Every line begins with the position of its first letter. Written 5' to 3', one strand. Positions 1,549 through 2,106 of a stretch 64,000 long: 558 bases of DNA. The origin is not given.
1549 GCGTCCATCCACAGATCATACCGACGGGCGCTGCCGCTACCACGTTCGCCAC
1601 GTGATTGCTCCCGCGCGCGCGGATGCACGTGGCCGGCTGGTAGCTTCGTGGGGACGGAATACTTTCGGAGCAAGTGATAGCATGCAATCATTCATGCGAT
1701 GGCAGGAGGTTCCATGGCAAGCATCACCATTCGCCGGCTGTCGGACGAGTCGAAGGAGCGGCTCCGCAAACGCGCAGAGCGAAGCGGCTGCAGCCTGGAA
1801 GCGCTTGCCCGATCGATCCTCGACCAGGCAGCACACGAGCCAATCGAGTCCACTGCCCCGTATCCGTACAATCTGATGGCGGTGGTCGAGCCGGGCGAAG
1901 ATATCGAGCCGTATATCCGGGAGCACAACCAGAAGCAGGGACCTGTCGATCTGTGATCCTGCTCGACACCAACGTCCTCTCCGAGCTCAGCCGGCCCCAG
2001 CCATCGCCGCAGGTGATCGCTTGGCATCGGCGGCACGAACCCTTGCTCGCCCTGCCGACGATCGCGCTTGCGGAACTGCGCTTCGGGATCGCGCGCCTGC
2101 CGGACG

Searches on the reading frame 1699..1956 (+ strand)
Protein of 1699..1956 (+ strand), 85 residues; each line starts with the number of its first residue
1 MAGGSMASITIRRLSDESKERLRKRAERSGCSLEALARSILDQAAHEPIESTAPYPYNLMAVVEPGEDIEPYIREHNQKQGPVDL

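Call 36: search_protein_families(library=pfam, proteins=[window:1699-1956:+], max_evalue=0.001)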
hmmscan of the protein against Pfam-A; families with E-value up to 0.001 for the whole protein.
window:1699-1956:+ (85 aa): 1 family
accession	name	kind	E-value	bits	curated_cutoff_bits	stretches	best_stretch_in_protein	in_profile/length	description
PF22513.2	FitA-like_RHH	-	4.9e-14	52.5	27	1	7-45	1-39/39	Antitoxin FitA-like, ribbon-helix-helix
